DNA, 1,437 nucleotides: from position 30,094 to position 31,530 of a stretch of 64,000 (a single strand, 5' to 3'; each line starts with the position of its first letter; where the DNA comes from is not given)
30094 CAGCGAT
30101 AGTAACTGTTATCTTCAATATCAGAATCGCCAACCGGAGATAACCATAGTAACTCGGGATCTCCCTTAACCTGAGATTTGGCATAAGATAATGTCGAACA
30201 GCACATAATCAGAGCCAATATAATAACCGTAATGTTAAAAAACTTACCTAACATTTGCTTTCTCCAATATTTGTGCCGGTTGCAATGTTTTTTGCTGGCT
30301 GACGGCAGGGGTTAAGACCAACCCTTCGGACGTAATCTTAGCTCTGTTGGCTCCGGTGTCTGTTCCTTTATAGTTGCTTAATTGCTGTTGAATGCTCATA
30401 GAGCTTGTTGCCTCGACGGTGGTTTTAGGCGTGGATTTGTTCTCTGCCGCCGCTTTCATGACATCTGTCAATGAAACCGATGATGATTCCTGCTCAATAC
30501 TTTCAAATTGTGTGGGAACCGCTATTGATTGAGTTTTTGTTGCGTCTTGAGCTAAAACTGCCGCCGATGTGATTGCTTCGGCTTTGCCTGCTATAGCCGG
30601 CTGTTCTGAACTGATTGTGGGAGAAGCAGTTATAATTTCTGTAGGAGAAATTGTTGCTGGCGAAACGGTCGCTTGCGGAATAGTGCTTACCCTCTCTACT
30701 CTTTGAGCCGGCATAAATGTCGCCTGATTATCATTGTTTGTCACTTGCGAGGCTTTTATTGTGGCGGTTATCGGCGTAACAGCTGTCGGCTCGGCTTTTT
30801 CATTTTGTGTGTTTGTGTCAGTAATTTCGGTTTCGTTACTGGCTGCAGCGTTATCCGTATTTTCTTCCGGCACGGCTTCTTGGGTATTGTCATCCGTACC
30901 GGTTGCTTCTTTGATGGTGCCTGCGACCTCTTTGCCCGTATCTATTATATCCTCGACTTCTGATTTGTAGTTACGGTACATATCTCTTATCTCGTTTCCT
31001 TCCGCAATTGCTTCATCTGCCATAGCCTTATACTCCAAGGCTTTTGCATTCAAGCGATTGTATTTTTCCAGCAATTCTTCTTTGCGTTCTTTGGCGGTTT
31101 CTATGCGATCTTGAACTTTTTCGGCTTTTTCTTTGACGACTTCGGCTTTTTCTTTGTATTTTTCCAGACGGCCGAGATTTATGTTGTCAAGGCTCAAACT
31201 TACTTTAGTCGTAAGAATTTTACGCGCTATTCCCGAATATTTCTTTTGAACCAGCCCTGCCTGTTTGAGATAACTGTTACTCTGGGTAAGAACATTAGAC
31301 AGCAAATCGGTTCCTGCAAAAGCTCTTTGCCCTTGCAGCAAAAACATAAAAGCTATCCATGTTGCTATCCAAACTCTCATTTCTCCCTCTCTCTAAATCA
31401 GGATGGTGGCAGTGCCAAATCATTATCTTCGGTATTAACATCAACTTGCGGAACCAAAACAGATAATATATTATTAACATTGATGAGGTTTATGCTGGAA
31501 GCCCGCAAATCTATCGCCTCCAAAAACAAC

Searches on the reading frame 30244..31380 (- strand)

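Call 6: search_protein_families(library=pfam, proteins=[window:30244-31380:-], max_evalue=0.1)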
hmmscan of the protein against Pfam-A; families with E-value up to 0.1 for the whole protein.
window:30244-31380:- (378 aa): 1 family
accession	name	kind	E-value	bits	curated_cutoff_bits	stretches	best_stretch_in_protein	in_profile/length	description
PF10168.15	Nup88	-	0.0085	14.4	24.4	1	37-176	537-660/702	Nuclear pore component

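Call 7: search_protein_families(library=ncbifam, proteins=[window:30244-31380:-], max_evalue=0.1)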
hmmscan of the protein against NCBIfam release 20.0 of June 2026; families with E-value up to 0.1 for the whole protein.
window:30244-31380:- (378 aa): 2 families
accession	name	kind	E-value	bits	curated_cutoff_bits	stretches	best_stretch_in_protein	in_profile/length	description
TIGR02390.1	RNA_pol_rpoA1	equivalog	0.01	14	1042.55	1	43-146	610-710/867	DNA-directed RNA polymerase subunit A'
NF046048.1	NlpC_P60_DIP1281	equivalog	0.051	12.4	517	1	68-342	156-431/587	DIP1281 family NlpC/P60 protein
